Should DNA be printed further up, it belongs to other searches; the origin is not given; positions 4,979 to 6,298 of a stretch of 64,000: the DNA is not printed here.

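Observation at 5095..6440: Phage-borne IsrB (HNH-less IscB) with a structured, GC-rich upstream omega-RNA region, bounded by IS200/IS605-type hairpins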

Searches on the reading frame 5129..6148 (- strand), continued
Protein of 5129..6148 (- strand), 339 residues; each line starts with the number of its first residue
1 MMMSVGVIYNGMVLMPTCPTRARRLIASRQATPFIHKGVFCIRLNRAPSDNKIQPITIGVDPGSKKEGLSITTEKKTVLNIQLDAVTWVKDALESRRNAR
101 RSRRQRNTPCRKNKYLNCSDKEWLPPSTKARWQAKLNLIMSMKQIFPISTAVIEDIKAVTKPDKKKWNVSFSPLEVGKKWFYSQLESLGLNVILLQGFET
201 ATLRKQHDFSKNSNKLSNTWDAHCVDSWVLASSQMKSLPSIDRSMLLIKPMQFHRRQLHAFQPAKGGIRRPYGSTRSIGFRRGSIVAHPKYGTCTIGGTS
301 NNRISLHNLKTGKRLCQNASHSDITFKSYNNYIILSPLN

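Call 51: find_homologous_proteins(query=window:5129-6148:-, max_evalue=1e-20)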
Query window:5129-6148:- (339 aa): 4097 proteins with E <= 1e-20 among 5111 candidates; the best 120 are listed.
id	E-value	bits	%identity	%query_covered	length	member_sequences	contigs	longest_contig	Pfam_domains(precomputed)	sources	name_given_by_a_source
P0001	2.9e-227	771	100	99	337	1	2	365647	PF14239.12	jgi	-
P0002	1.2e-205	700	91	99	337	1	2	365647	PF14239.12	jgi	-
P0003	8.5e-189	645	83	98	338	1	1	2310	PF14239.12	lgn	-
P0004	3.4e-188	643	82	99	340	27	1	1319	PF14239.12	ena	-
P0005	3.8e-187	639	83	97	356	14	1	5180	PF14239.12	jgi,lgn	-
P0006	7.4e-186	635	81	99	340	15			PF14239.12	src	-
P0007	6.5e-185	632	82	97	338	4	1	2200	PF14239.12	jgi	jgi:hypothetical protein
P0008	1.6e-184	631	82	97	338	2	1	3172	PF14239.12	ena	-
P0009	2.0e-184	630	81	97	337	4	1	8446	PF14239.12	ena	-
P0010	1.1e-182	625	79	99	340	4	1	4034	PF14239.12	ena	-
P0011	1.3e-182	624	81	98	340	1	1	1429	PF14239.12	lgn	-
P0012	1.7e-182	624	80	99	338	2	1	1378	PF14239.12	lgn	-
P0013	2.8e-182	623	80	98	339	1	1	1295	PF14239.12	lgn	-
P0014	6.5e-182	622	80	99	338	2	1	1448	PF14239.12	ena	-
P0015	1.3e-179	614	84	96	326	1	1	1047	PF14239.12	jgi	jgi:hypothetical protein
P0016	1.6e-177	607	78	99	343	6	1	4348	PF14239.12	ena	-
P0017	5.2e-175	599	81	94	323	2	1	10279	PF14239.12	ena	-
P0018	4.3e-174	596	77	98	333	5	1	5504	PF14239.12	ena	-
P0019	2.4e-173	594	77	99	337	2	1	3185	PF14239.12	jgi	jgi:hypothetical protein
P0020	3.5e-169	580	76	98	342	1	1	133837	PF14239.12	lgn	-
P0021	1.9e-168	578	78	94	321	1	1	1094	PF14239.12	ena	-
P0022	3.0e-168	577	73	100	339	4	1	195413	PF14239.12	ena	-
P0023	3.3e-168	577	75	99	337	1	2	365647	PF14239.12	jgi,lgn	-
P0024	4.2e-167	573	75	98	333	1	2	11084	PF14239.12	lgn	-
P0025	7.7e-167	572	73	98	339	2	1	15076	PF14239.12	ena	-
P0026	6.1e-165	566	73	98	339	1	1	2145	PF14239.12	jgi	jgi:hypothetical protein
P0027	1.5e-163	562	73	98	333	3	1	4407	PF14239.12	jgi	jgi:hypothetical protein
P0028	1.8e-163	561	74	98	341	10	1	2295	PF14239.12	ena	-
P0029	5.6e-162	556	73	98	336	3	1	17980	PF14239.12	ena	-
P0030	7.6e-162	556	71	99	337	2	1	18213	PF14239.12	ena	-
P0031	9.3e-161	552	77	91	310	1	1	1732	PF14239.12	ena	-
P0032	2.2e-160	551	79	88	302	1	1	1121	PF14239.12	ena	-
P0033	2.5e-159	548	71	98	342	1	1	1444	PF14239.12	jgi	-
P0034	1.2e-158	545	71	98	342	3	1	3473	PF14239.12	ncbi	-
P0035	6.7e-158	543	71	98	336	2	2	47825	PF14239.12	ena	-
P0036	3.7e-156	537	68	99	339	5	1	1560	PF14239.12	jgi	-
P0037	9.7e-156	536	69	98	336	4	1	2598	PF14239.12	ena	-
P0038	2.4e-154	531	69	98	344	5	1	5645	PF14239.12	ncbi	-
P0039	3.2e-152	524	79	83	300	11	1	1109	PF14239.12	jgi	-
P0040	1.9e-142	492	72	86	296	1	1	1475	PF14239.12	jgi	jgi:hypothetical protein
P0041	8.7e-140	483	70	86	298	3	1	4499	PF14239.12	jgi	jgi:hypothetical protein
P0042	2.2e-139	482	64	97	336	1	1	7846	PF14239.12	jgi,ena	jgi:hypothetical protein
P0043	2.2e-131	456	59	95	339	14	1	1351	PF14239.12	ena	-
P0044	1.5e-127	443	71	79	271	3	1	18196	PF14239.12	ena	-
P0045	3.9e-125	435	59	94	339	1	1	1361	PF14239.12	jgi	jgi:hypothetical protein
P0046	1.3e-122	427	56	98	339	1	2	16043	PF14239.12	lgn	-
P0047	3.1e-122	426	57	98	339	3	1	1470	PF14239.12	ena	-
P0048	8.2e-121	421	57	94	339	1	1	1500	PF14239.12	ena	-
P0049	5.1e-119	415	59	94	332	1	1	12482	PF14239.12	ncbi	-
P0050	7.8e-119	415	56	94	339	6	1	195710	PF14239.12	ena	-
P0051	2.0e-118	413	59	94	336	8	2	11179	PF14239.12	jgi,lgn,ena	-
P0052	4.4e-118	412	55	98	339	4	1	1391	PF14239.12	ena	-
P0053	8.1e-118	411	56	97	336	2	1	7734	PF14239.12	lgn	-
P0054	2.1e-116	407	58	96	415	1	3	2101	PF14239.12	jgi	jgi:hypothetical protein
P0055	4.1e-116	406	58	94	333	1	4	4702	PF14239.12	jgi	-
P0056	1.7e-115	404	57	97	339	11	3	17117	PF14239.12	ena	-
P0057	2.2e-115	403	58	93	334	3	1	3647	PF14239.12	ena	-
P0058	8.5e-115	401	56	95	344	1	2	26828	PF14239.12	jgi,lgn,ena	-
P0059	1.3e-114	401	57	94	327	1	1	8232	PF14239.12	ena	-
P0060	1.6e-114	400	56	95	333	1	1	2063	PF14239.12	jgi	-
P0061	6.5e-114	398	56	95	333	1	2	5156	PF14239.12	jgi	-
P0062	1.4e-113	397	56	97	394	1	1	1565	PF14239.12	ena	-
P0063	1.4e-113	397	56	95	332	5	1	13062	PF14239.12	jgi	jgi:hypothetical protein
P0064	1.5e-113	397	58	94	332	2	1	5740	PF14239.12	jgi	jgi:hypothetical protein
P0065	4.1e-113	396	57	96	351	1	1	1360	PF14239.12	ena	-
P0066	5.0e-113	396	55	96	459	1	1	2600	PF14239.12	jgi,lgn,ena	-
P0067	6.4e-113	395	56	94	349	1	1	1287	PF14239.12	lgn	-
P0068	7.5e-113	395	56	97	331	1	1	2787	PF14239.12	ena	-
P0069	8.9e-113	395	57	94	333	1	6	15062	PF14239.12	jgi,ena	-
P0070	9.3e-113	395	56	95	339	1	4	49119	PF14239.12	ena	-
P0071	1.1e-112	394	57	96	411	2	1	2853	PF14239.12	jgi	jgi:hypothetical protein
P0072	1.1e-112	394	56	95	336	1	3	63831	PF14239.12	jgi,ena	jgi:hypothetical protein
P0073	1.2e-112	394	56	95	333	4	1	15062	PF14239.12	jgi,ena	-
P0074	2.1e-112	394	56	97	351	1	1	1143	PF14239.12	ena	-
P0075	3.7e-112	393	57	95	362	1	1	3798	PF14239.12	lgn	-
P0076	5.2e-112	392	58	94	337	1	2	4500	PF14239.12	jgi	-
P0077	5.3e-112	392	57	94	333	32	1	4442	PF14239.12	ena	-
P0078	5.7e-112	392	55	97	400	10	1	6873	PF14239.12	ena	-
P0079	7.6e-112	392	56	94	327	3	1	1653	PF14239.12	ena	-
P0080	1.0e-111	391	58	94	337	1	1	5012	PF14239.12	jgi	jgi:hypothetical protein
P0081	1.0e-111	391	57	94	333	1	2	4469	PF14239.12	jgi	jgi:hypothetical protein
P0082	2.3e-111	390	56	94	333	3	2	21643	PF14239.12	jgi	jgi:hypothetical protein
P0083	2.9e-111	390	54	97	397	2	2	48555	PF14239.12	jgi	-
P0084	3.7e-111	389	54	98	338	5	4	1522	PF14239.12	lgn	-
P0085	5.2e-111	389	57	94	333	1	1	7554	PF14239.12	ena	-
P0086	6.0e-111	389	54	97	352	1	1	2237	PF14239.12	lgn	-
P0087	6.7e-111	389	56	94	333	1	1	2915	PF14239.12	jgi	jgi:hypothetical protein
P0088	6.8e-111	389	57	94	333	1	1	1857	PF14239.12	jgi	-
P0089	8.0e-111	388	57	94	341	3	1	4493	PF14239.12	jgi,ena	-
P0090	8.0e-111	388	57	94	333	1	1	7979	PF14239.12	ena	-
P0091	9.3e-111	388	56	94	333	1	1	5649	PF14239.12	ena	-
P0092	1.5e-110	387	55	96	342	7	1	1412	PF14239.12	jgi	-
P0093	1.6e-110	387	55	94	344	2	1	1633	PF14239.12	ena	-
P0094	2.1e-110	387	55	94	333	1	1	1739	PF14239.12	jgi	-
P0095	2.2e-110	387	54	96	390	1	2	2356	PF14239.12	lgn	-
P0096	2.3e-110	387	55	97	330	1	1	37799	PF14239.12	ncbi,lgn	-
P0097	2.5e-110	387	57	94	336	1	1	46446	PF14239.12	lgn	-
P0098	2.5e-110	387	56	94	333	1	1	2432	PF14239.12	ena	-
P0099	3.1e-110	386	53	97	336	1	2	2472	PF14239.12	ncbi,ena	-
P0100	3.3e-110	386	57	94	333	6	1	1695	PF14239.12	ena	-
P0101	3.4e-110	386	54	95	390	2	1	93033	PF14239.12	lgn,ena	-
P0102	3.8e-110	386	55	95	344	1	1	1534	PF14239.12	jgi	jgi:hypothetical protein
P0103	4.7e-110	386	54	95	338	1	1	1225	PF14239.12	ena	-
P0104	5.0e-110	386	55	96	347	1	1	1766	PF14239.12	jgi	jgi:hypothetical protein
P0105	5.2e-110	386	58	94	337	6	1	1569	PF14239.12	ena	-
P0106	6.7e-110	385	55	94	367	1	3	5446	PF14239.12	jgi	-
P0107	8.6e-110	385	55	94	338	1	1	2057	PF14239.12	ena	-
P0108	8.9e-110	385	55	95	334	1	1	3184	PF14239.12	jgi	-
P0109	9.2e-110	385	53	96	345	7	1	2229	PF14239.12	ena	-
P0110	1.1e-109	385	55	93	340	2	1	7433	PF14239.12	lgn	-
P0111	1.1e-109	385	54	94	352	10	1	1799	PF14239.12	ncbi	-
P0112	1.2e-109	384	56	95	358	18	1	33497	PF14239.12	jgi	jgi:hypothetical protein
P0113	1.2e-109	384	56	94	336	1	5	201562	PF14239.12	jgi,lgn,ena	jgi:hypothetical protein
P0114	1.2e-109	384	57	94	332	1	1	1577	PF14239.12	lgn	-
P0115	1.3e-109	384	55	95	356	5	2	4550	PF14239.12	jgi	-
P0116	1.6e-109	384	55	96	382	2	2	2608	PF14239.12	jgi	-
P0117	1.7e-109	384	56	95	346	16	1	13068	PF14239.12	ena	-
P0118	1.9e-109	384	56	94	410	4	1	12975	PF14239.12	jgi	-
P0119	2.0e-109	384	56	96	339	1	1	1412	PF14239.12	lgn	-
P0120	2.2e-109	384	55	94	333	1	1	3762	PF14239.12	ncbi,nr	ncbi:RRXRR domain-containing protein [Candidatus Poribacteria bacterium]|nr:RRXRR domain-containing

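Call 52: find_related_loci(query=window:5129-6148:-, collection=genome_contigs, flank=5000)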
Query window:5129-6148:- (339 aa) in genome_contigs; peptide patterns used: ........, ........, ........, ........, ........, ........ (x = any residue, [..] = any of these).
134 stretches matched a pattern; 57 encode a relative of the query (tblastn E <= 1e-3); 57 distinct loci.
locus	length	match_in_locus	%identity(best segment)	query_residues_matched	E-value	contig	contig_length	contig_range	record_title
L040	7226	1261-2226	52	13-338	1e-107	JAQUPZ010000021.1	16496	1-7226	MAG: Kiritimatiellae bacterium isolate STD1_38 NODE_8352_length_16496_cov_5.281202_Sandtown_D1, whole genome shotgun seq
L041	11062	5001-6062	49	7-332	1e-102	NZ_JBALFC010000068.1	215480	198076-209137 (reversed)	MAG: Nostoc sp. isolate P9119 bin 5 NODE_2_length_215480_cov_34.130914, whole genome shotgun sequence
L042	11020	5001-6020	50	1-332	2e-102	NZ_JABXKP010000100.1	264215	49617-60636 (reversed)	MAG: Nostoc sp. JL33 NODE_20_length_264215_cov_79.5412, whole genome shotgun sequence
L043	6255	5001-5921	51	10-317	2e-98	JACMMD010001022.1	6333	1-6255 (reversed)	MAG: Anaerolineae bacterium isolate ES-bin-76 ES-bin-76-contig-k141_11549369, whole genome shotgun sequence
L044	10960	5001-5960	52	11-332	3e-98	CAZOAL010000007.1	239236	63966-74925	MAG TPA_asm: uncultured bacterium isolate SRP119689_co1_304 genome assembly, contig: NODE_23_length_239236_cov_26.790125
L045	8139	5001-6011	50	7-334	2e-98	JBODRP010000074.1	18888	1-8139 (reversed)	MAG: Trichormus sp. isolate M6_bin.1_H NODE_75_length_18888_cov_42.278819, whole genome shotgun sequence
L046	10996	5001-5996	52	10-332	5e-98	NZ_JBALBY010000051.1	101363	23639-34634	MAG: Nostoc sp. isolate P10160 bin 1 NODE_28_length_101363_cov_57.050984, whole genome shotgun sequence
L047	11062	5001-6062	49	7-332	3e-97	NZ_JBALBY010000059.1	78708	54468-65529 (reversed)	MAG: Nostoc sp. isolate P10160 bin 1 NODE_41_length_78708_cov_56.457303, whole genome shotgun sequence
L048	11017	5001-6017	50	10-338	3e-97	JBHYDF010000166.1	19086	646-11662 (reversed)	MAG: Nostocaceae cyanobacterium isolate CCAP1427_2_bin-003C CCAP1427_2_bin-003C_c166, whole genome shotgun sequence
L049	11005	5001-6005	53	7-332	5e-97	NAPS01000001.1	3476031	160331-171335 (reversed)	Westiellopsis prolifica IICB1 scaffold_1, whole genome shotgun sequence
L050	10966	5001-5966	50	1-325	5e-97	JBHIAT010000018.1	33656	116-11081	MAG: Candidatus Bipolaricaulia bacterium isolate K_2_bin.63 NODE_431_length_33656_cov_9.352162, whole genome shotgun seq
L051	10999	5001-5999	51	10-333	6e-97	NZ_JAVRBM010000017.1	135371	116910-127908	MAG: Nostoc sp. ChiQUE01b contig_17, whole genome shotgun sequence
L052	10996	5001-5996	53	10-332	1e-95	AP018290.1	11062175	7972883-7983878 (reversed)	Calothrix sp. NIES-4105 DNA, nearly complete genome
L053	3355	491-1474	50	2-332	3e-97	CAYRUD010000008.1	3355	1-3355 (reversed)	MAG TPA_asm: uncultured bacterium isolate binchicken_co23_225 genome assembly, contig: k141_353429, whole genome shotgun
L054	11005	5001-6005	51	7-332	5e-96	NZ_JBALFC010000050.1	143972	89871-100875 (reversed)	MAG: Nostoc sp. isolate P9119 bin 5 NODE_8_length_143972_cov_37.200407, whole genome shotgun sequence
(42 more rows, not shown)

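Call 53: find_encoding_contigs(protein=P0002, flank=4000, max_places=3)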
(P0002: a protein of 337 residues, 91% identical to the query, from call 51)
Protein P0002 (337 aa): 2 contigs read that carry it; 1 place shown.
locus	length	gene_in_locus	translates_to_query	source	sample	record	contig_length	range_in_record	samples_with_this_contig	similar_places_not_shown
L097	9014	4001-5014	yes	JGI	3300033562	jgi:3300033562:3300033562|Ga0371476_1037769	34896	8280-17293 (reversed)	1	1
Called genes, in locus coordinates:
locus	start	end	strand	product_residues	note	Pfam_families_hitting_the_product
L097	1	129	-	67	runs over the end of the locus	-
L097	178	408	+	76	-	-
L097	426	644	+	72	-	-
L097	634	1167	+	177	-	-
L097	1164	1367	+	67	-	-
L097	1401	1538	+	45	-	-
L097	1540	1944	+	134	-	-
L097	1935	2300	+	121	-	-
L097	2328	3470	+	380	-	PF07282:Cas12f1-like_TNB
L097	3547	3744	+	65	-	-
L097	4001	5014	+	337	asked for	PF14239:RRXRR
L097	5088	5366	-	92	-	-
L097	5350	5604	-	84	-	-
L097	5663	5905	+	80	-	-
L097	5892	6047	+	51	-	-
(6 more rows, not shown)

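Call 54: find_encoding_contigs(protein=P0023, flank=4000, max_places=3)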
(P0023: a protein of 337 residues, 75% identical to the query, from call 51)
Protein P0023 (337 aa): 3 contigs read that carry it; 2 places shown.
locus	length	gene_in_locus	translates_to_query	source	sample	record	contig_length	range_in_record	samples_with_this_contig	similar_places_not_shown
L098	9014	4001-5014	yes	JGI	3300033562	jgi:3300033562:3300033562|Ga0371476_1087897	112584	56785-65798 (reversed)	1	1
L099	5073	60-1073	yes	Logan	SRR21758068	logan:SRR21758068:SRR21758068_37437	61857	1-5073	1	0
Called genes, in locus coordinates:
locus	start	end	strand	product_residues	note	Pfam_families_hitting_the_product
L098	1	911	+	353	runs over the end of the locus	PF00535:Glycos_transf_2, PF10111:Glyco_tranf_2_2 (weak), PF02709:Glyco_transf_7C (faint)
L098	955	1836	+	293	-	PF23023:Anti-Pycsar_Apyc1, PF00753:Lactamase_B, PF12706:Lactamase_B_2 (weak)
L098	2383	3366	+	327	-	PF00226:DnaJ, PF01556:DnaJ_C, PF00684:DnaJ_CXXCXGXG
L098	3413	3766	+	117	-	-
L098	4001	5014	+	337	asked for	PF14239:RRXRR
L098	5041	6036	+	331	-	-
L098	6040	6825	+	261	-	-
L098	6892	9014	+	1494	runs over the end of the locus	PF16403:Bact_surface_Ig-like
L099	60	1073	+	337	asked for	PF14239:RRXRR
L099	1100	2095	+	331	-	-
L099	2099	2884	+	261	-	-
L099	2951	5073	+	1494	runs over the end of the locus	PF16403:Bact_surface_Ig-like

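Call 55: find_encoding_contigs(protein=P0001, flank=2000, max_places=3)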
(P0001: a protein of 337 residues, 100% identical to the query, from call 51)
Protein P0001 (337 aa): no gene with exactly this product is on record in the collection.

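Call 58: find_related_loci(query=L017:7012-8169:+, collection=viral_contigs, flank=2500)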
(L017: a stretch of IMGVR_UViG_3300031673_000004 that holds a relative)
Query L017:7012-8169:+ (386 aa) in viral_contigs; peptide patterns used: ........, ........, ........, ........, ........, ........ (x = any residue, [..] = any of these).
600 stretches matched a pattern (row limit reached: there are more); 4 encode a relative of the query (tblastn E <= 1e-3); 4 distinct loci.
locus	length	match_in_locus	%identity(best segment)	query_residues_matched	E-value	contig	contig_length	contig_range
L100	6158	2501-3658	100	1-386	0e+0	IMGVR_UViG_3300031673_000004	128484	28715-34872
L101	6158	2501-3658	99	1-386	0e+0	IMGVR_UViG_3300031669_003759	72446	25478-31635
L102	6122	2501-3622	70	5-372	0e+0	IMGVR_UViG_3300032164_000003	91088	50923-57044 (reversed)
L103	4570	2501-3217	22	13-258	1e-7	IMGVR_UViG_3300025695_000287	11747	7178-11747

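Call 59: find_related_loci(query=L035:7047-8336:+, collection=viral_contigs, flank=2500)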
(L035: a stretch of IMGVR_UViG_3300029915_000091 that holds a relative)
Query L035:7047-8336:+ (430 aa) in viral_contigs; peptide patterns used: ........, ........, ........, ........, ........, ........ (x = any residue, [..] = any of these).
39 stretches matched a pattern; 28 encode a relative of the query (tblastn E <= 1e-3); 28 distinct loci.
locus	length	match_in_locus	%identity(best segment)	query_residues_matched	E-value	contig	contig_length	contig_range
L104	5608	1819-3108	100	1-430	0e+0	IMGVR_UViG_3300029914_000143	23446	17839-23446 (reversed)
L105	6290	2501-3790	100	1-430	0e+0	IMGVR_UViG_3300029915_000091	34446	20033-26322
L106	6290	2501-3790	100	1-430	0e+0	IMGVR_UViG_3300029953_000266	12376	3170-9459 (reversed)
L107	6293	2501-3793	69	1-428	0e+0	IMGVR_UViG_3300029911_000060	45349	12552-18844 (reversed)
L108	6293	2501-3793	69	1-428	0e+0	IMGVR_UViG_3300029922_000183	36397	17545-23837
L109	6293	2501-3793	69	1-428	0e+0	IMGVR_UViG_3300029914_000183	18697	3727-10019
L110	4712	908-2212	67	1-429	0e+0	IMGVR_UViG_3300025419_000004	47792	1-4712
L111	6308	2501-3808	67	1-429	0e+0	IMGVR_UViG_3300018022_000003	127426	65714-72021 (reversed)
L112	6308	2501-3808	67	1-429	0e+0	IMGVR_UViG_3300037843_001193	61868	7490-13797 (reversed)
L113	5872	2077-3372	67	1-429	0e+0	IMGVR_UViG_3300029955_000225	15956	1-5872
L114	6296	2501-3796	67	1-429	0e+0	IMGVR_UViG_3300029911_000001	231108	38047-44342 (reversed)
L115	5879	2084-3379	67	1-429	0e+0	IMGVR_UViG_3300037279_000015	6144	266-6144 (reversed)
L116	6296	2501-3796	67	1-429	0e+0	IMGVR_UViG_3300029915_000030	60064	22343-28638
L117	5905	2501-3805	66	1-428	0e+0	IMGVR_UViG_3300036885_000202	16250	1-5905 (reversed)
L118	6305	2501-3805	62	1-429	0e+0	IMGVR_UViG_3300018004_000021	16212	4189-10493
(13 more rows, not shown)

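Call 68: predict_structure(alignment_id=A2)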
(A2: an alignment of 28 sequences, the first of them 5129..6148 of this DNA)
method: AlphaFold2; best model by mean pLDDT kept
length: 339 residues; sequences in the alignment: 28
mean_pLDDT: 78.3   pTM: 0.74
mean pLDDT of the five models: 78.3, 78.2, 78.0, 69.6, 63.5
residues with pLDDT >= 90: 104; 70-90: 146; 50-70: 61; < 50: 28
segments of 3 or more residues with pLDDT < 50: 116-119, 254-265, 267-273
pLDDT, mean of each block of 10 residues (from residue 1): 78 88 94 86 85 81 83 90 72 59 66 51 67 86 89 81 67 76 92 92 92 86 92 89 86 46 43 58 84 85 83 86 84 64
secondary structure, 60 per line:
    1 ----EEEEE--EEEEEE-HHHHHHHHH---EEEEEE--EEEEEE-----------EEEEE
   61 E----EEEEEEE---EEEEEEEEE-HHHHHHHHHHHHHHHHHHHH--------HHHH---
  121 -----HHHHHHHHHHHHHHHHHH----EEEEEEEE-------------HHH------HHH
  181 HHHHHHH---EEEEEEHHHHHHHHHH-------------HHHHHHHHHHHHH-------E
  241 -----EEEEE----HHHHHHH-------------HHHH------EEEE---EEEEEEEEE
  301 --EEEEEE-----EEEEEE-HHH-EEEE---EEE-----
elements in order: E5-9 E12-17 H19-27 E31-36 E39-44 E56-61 E66-72 E76-84 H86-105 H114-117 H126-143 E148-155 H178-187 E191-196 H197-206 H220-232 E246-250 H255-261 H275-278 E285-288 E292-300 E303-308 E314-319 E325-328 E332-334
